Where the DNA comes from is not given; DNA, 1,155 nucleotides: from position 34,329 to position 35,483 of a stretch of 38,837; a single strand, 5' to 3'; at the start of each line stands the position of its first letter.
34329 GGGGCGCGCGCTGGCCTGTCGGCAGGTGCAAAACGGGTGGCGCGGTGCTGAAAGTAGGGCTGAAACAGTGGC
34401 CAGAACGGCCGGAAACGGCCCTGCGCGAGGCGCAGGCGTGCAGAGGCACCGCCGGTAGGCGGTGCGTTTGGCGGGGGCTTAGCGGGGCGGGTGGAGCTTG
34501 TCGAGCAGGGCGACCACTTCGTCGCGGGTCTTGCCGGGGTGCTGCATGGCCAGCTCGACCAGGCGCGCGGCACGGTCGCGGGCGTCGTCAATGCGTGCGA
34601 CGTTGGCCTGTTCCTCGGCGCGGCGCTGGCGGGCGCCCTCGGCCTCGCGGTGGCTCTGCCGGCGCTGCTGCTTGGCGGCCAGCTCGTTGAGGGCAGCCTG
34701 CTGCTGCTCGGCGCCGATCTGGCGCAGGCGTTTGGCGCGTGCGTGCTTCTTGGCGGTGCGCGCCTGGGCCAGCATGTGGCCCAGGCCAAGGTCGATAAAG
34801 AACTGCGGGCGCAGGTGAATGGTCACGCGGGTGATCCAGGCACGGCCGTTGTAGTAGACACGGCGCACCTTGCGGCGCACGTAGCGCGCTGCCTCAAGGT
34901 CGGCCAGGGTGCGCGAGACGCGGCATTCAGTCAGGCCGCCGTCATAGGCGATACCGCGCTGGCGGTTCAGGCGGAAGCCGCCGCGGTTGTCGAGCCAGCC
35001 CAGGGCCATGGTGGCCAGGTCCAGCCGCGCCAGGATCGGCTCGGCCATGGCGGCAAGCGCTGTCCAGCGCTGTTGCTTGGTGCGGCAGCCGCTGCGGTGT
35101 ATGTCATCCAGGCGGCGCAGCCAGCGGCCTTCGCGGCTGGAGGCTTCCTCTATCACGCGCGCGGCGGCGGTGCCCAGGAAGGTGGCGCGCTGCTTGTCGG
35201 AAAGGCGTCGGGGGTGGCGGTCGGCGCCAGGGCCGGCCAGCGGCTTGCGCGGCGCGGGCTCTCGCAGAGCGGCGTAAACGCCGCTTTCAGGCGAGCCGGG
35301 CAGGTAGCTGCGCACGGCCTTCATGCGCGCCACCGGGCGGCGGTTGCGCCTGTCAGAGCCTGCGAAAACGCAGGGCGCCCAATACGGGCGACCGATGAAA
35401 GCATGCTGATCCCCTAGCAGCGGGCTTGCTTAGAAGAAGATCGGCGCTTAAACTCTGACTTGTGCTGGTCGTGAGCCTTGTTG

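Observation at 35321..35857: IncFII-style copy-control architecture in a phage: upstream small protein, antisense-RNA terminator, tap-like leader peptide coupled to rep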

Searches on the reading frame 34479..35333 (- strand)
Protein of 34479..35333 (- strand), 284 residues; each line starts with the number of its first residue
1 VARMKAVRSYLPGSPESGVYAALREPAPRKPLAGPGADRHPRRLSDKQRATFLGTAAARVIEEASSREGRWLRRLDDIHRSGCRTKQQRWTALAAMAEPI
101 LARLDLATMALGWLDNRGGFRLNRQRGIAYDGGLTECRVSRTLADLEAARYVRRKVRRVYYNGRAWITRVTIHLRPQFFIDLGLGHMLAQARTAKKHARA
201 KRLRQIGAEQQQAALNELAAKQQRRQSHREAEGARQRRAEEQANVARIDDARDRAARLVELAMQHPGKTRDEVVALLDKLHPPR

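Call 3: search_protein_families(library=pfam, proteins=[window:34479-35333:-], max_evalue=1)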
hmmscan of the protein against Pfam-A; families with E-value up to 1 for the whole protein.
window:34479-35333:- (284 aa): 2 families
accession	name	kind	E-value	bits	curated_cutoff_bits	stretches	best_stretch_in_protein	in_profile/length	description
PF23817.1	DUF7188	-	0.11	12.8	27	0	241-274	133-166/187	Family of unknown function (DUF7188)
PF06255.18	MafB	-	0.15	12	25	1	181-247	213-276/312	Neisseria toxin MafB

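Call 4: search_protein_families(library=ncbifam, proteins=[window:34479-35333:-], max_evalue=1)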
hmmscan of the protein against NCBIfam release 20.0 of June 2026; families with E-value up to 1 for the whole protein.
window:34479-35333:- (284 aa): 0 families

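Call 8: search_dna_similar(query=window:34479-35333:-, collection=phages, mode=protein)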
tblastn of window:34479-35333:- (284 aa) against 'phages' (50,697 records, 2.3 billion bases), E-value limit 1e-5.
No match.

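Call 9: search_dna_similar(query=window:34479-35333:-, collection=plasmids, mode=protein)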
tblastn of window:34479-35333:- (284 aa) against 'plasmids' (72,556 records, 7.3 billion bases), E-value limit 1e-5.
Records with a match: 30; places in all: 32; records where one place covers at least 80% of the query: 2.
Best place of each record, by identity: 60-80% 2; <60% 28.
By first word of the organism name: Pseudomonas 28; Azotobacter 2.
By predicted mobility (MOB-suite, as given by PLSDB): mobilizable 13; non-mobilizable 11; conjugative 6.
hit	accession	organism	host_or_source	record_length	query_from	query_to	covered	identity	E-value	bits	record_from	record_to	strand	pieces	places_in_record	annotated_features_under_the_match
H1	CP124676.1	Pseudomonas aeruginosa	Homo sapiens,urine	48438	2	283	99%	67.4%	1e-80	271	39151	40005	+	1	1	hypothetical protein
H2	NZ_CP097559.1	Pseudomonas aeruginosa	pure culture,plastic surface of ...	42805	2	283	99%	67.0%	4e-80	270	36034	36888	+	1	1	hypothetical protein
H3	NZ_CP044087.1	Pseudomonas luteola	Homo sapiens,clinical isolate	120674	14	188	62%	53.7%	6e-44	166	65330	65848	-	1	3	hypothetical protein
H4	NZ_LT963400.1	Pseudomonas cerasi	-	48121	1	207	73%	35.0%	4e-15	82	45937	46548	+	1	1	hypothetical protein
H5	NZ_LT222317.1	Pseudomonas cerasi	Prunus cerasus (sour cherry),Sour ...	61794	1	207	73%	35.0%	4e-15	82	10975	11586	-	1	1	hypothetical protein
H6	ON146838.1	Pseudomonas syringae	-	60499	9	207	70%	36.2%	3e-12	97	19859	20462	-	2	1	hypothetical protein (x2)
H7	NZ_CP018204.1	Pseudomonas syringae pv. actinidiae ICMP 9853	Actinidia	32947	1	207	73%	34.6%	6e-16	85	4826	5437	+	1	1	hypothetical protein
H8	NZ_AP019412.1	Pseudomonas syringae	-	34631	1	207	73%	34.6%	6e-16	85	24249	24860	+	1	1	hypothetical protein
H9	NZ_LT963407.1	Pseudomonas syringae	-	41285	1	207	73%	34.6%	2e-15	84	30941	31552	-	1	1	hypothetical protein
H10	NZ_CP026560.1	Pseudomonas amygdali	Prunus avium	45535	1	207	73%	34.6%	2e-15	83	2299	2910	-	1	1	hypothetical protein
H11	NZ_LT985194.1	Pseudomonas syringae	-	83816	1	207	73%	34.6%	2e-15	83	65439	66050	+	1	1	hypothetical protein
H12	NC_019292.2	Pseudomonas savastanoi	olive knot (Olea europaea)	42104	1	207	73%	34.6%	2e-15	83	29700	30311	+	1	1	hypothetical protein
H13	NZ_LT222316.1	Pseudomonas cerasi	Prunus cerasus (sour cherry),Sour ...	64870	1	207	73%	34.6%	2e-14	81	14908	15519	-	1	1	hypothetical protein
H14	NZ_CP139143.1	Pseudomonas sp. HR96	single cell,Flower of Prunus persica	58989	1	207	73%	34.6%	5e-14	79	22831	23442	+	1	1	hypothetical protein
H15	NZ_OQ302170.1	Pseudomonas sp. AU10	-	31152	1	207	73%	34.6%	6e-13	76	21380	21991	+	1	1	hypothetical protein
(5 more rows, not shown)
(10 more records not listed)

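Call 10: get_annotated_region(hit=H1, flank=6000)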
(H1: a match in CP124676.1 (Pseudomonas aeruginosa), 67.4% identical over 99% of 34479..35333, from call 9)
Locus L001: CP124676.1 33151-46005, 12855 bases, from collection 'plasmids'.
description: Pseudomonas aeruginosa strain 2022CK-00339 plasmid unnamed2, complete sequence
organism: Pseudomonas aeruginosa (NCBI taxid 287)
taxonomy: Bacteria; Pseudomonadota; Gammaproteobacteria; Pseudomonadales; Pseudomonadaceae; Pseudomonas; Pseudomonas aeruginosa
host: -; source: Homo sapiens,urine; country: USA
typing (MOB-suite, as given by PLSDB): non-mobilizable
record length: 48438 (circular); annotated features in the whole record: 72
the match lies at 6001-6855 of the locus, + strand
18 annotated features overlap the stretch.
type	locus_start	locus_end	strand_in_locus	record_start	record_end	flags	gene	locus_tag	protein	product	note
CDS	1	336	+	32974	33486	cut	-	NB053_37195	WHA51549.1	phage major tail tube protein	-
CDS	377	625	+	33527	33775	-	-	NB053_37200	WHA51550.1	phage tail assembly protein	-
CDS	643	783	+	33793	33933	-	-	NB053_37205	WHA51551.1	GpE family phage tail protein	-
CDS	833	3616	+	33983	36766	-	-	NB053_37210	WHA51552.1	phage tail tape measure protein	-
CDS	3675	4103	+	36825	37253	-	-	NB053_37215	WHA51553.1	phage tail protein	-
CDS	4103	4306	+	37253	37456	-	-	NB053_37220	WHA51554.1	tail protein X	-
CDS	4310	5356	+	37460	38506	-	-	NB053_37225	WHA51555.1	contractile injection system protein, VgrG/Pvc8 family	-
CDS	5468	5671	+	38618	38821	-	-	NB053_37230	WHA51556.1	hypothetical protein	-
CDS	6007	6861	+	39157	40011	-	-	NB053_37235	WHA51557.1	hypothetical protein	-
CDS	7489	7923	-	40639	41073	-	merR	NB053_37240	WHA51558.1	Hg(II)-responsive transcriptional regulator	-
predicted_resistance_gene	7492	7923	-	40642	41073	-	merR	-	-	mercury resistance transcriptional regulator MerR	predicted by amrfinderplus; class MERCURY; identity 97.22%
CDS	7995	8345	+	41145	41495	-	merT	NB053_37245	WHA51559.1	mercuric ion transporter MerT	-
predicted_resistance_gene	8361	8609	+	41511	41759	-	merP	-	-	mercury resistance system periplasmic binding protein MerP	predicted by amrfinderplus; class MERCURY; identity 95.18%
CDS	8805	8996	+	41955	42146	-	-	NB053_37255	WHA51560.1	hypothetical protein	-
CDS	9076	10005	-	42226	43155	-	-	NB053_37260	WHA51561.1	recombinase family protein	-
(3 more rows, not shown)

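Call 11: get_annotated_region(hit=H12, flank=3000)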
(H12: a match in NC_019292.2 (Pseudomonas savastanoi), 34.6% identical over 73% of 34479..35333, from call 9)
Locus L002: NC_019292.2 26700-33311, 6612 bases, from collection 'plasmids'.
description: Pseudomonas savastanoi pv. savastanoi plasmid pPsv48C, complete sequence
organism: Pseudomonas savastanoi (NCBI taxid 360920)
taxonomy: Bacteria; Pseudomonadota; Gammaproteobacteria; Pseudomonadales; Pseudomonadaceae; Pseudomonas; Pseudomonas savastanoi
host: -; source: olive knot (Olea europaea); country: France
typing (MOB-suite, as given by PLSDB): mobilizable; replicon rep_cluster_283; relaxase MOBP,MOBP,MOBQ
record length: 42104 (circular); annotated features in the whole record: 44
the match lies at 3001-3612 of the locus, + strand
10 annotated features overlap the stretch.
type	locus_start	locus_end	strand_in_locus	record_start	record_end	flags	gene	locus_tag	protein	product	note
CDS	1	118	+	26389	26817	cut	-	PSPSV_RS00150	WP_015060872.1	GntR family transcriptional regulator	-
CDS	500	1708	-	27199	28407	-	-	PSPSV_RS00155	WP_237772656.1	IS91 family transposase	-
CDS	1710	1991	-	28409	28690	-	-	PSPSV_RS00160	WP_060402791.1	hypothetical protein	-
CDS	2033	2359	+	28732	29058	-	-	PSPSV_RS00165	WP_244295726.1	hypothetical protein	-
CDS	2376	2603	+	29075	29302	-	-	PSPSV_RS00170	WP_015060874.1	hypothetical protein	-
CDS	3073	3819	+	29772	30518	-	-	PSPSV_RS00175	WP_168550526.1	hypothetical protein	-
CDS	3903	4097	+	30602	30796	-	-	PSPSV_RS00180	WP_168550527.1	hypothetical protein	-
CDS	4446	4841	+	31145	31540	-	-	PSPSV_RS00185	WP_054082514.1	hypothetical protein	-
CDS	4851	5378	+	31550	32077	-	-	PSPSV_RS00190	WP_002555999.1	GNAT family N-acetyltransferase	-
CDS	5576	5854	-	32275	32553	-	-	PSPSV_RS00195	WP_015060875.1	hypothetical protein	-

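Call 25: find_homologous_proteins(query=window:34479-35324:-, max_evalue=0.001)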
Query window:34479-35324:- (281 aa): 134 proteins with E <= 0.001 among 6093 candidates; the best 120 are listed.
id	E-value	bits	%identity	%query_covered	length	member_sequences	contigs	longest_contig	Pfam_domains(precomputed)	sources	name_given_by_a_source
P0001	6.8e-166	569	93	100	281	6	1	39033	-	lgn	-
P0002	3.7e-126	438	75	100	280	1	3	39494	-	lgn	-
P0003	6.5e-120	418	73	100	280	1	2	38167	-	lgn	-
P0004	4.1e-119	415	71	100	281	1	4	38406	-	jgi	jgi:hypothetical protein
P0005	5.9e-117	408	69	100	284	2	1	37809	-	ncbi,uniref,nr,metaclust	ncbi:hypothetical protein SAMN04244573_03199 [Azotobacter beijerinckii]|uniref:Uncharacterized prote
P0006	7.2e-117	408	70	100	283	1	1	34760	-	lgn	-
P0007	4.1e-116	406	70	100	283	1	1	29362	-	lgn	-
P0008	7.2e-116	405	70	100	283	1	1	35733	-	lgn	-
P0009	8.3e-116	405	70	100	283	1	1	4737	-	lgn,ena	-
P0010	1.3e-115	404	70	100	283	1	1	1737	-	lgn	-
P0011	1.3e-115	404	70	100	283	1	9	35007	-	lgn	-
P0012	1.8e-115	403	70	100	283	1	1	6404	-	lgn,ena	-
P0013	2.2e-115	403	70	100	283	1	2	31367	-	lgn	-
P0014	2.4e-115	403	70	100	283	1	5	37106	-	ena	-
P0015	3.0e-115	403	70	100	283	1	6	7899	-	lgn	-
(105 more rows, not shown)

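Call 26: find_related_loci(query=window:34479-35324:-, collection=viral_contigs, flank=6000)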
Query window:34479-35324:- (281 aa) in viral_contigs; peptide patterns used: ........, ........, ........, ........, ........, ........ (x = any residue, [..] = any of these).
4 stretches matched a pattern; 3 encode a relative of the query (tblastn E <= 1e-3); 3 distinct loci.
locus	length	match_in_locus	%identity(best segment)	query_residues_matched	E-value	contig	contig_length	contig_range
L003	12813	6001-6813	57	9-280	4e-79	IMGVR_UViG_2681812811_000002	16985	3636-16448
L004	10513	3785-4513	55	10-254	7e-79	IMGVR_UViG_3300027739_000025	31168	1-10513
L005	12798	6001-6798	49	11-279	8e-70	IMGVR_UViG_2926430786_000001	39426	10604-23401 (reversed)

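Call 27: find_encoding_contigs(protein=P0002, flank=3000, max_places=2)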
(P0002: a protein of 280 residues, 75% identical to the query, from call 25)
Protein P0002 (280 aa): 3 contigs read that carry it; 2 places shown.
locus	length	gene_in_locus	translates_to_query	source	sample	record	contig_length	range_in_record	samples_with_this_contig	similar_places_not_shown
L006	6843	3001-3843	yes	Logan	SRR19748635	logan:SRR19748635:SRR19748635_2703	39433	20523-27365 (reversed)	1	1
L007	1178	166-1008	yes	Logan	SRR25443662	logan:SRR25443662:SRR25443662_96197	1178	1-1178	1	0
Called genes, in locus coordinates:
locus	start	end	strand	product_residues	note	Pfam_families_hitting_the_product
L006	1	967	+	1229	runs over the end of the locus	PF24801:FNIII-A_GpJ, PF09327:Phage_Tail_Tip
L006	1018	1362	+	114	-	-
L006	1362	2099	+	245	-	-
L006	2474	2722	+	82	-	-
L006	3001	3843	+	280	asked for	-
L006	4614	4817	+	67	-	-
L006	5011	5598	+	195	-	-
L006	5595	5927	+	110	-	-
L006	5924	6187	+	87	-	-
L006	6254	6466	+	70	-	-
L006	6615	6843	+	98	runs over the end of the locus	-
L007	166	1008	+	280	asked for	-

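Call 28: find_encoding_contigs(protein=P0004, flank=3000, max_places=2)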
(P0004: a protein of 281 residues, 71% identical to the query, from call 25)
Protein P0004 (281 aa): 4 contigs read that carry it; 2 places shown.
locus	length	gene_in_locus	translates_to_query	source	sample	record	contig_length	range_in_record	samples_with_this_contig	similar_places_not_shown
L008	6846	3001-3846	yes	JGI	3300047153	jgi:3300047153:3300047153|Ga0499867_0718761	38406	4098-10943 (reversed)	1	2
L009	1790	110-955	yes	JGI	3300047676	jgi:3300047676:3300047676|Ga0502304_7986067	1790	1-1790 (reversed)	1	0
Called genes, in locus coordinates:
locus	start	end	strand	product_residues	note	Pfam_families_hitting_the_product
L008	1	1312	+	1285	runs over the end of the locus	PF24801:FNIII-A_GpJ, PF09327:Phage_Tail_Tip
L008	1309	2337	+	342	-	-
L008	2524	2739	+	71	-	-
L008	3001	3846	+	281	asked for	-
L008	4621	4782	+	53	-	-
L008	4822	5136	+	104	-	-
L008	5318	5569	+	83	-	-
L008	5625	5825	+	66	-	-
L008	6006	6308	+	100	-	-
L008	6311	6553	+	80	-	-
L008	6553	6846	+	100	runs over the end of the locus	-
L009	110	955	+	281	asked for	-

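Call 29: find_encoding_contigs(protein=P0005, flank=3000, max_places=2)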
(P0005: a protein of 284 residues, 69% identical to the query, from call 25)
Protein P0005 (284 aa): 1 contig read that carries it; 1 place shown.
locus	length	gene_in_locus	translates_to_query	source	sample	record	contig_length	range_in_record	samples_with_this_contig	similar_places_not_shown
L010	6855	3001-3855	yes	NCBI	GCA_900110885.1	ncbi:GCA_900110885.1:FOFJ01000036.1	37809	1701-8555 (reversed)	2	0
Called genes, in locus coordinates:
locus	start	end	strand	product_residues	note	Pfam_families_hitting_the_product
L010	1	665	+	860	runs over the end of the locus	PF10145:PhageMin_Tail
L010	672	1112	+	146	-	PF06995:Phage_P2_GpU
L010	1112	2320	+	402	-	PF05954:Phage_GPD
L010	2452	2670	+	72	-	-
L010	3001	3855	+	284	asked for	-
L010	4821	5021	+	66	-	-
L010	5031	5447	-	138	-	PF13957:YafO_toxin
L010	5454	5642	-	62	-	-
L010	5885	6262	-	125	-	PF08239:SH3_3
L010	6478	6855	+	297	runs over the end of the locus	-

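Call 33: find_related_loci(query=A1, collection=genome_contigs, flank=3000)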
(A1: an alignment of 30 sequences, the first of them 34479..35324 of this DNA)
Query A1 (281 aa) in genome_contigs; peptide patterns used: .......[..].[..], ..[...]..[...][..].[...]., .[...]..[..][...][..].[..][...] (x = any residue, [..] = any of these).
43 stretches matched a pattern; 12 encode a relative of the query (tblastn E <= 1e-3); 12 distinct loci.
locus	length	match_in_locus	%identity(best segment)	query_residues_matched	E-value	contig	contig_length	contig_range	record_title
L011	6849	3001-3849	69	1-280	1e-119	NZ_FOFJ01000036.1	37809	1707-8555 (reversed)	Azotobacter beijerinckii strain DSM 378, whole genome shotgun sequence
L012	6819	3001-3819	59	11-280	2e-83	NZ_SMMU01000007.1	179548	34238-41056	Azotobacter chroococcum strain DSM 2286 Ga0310512_107, whole genome shotgun sequence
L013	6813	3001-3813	57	9-280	9e-79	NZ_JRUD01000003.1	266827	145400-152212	Pseudomonas flexibilis strain ATCC 29606 SF06_03, whole genome shotgun sequence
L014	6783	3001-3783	50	11-274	1e-76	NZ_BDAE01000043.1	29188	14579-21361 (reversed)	Pseudomonas luteola NBRC 103146, whole genome shotgun sequence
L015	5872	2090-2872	50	11-274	7e-77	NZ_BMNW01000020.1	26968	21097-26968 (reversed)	Pseudomonas asuensis strain JCM 13501 sequence020, whole genome shotgun sequence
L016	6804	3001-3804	56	11-280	2e-78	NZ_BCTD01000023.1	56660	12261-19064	Azotobacter vinelandii NBRC 13581, whole genome shotgun sequence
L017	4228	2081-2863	49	11-274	7e-75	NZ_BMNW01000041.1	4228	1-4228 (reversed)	Pseudomonas asuensis strain JCM 13501 sequence041, whole genome shotgun sequence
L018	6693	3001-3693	52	2-225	2e-69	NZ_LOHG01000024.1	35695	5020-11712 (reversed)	Pseudomonas maioricensis strain S25 scaffold00024, whole genome shotgun sequence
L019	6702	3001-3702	50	7-234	6e-65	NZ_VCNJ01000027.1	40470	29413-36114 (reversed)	Pseudomonas fluorescens strain HKI0874 c_000000000028, whole genome shotgun sequence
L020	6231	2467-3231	47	2-248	3e-61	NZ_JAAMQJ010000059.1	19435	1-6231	Pseudomonas entomophila strain 6C6 NODE_59_length_19435_cov_263.780713, whole genome shotgun sequence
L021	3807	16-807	46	11-277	3e-58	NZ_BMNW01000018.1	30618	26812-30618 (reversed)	Pseudomonas asuensis strain JCM 13501 sequence018, whole genome shotgun sequence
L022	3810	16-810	44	11-278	2e-56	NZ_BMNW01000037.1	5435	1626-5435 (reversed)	Pseudomonas asuensis strain JCM 13501 sequence037, whole genome shotgun sequence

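Call 34: search_protein_families(library=pfam, alignment_id=A1, max_evalue=0.01)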
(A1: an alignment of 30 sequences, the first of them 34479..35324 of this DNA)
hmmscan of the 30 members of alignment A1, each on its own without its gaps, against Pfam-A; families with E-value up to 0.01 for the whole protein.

A. member 1, window:34479-35324:- (281 aa): 0 families

B. families by the number of members that match (of 30 scanned): 12 families
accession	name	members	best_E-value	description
PF13545.12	HTH_Crp_2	16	1.1e-05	Crp-like helix-turn-helix domain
PF12802.13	MarR_2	14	7.5e-07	MarR family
PF09339.16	HTH_IclR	10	7.9e-05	IclR helix-turn-helix domain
PF24034.1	DUF7343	10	0.00035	Domain of unknown function (DUF7343)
PF01047.28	MarR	9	6.1e-05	MarR family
PF01022.26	HTH_5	5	3.9e-05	Bacterial regulatory protein, arsR family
PF13412.12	HTH_24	4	1.3e-05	Winged helix-turn-helix DNA-binding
PF13730.12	HTH_36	3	1.2e-05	Helix-turn-helix domain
PF01978.25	TrmB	3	0.00043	Sugar-specific transcriptional regulator TrmB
PF13601.12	HTH_34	2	0.0018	Winged helix DNA-binding domain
PF03428.19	RP-C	1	0.00062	Replication protein C N-terminal domain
PF25213.1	HVO_A0261_N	1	0.0087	HVO_A0261 N-terminal domain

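Call 49: predict_structure(alignment_id=A1)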
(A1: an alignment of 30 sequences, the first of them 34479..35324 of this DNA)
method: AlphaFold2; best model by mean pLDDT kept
length: 281 residues; sequences in the alignment: 30
mean_pLDDT: 84.5   pTM: 0.68
mean pLDDT of the five models: 84.5, 84.3, 83.8, 83.8, 81.8
residues with pLDDT >= 90: 152; 70-90: 84; 50-70: 13; < 50: 32
segments of 3 or more residues with pLDDT < 50: 8-35
pLDDT, mean of each block of 10 residues (from residue 1): 48 45 42 59 94 96 86 71 85 95 95 89 89 91 94 88 91 97 97 95 94 95 94 93 88 87 87 82 62
secondary structure, 60 per line:
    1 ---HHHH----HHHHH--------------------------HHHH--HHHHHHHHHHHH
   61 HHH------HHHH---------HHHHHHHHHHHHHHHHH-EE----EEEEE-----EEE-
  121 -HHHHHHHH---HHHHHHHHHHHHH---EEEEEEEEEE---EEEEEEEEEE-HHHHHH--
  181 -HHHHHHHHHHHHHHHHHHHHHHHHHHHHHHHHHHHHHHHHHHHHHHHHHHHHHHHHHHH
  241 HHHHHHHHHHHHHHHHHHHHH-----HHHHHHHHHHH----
elements in order: H4-7 H12-16 H43-46 H49-63 H70-73 H83-99 E107-111 E117-119 H122-129 H133-145 E149-158 E162-171 H173-178 H182-261 H267-277

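Call 51: search_solved_structures(query=A1, max_evalue=1)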
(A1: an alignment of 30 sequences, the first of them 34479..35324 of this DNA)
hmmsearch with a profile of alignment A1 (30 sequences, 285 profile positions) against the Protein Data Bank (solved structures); distinct sequences matched with E-value up to 1: 0.
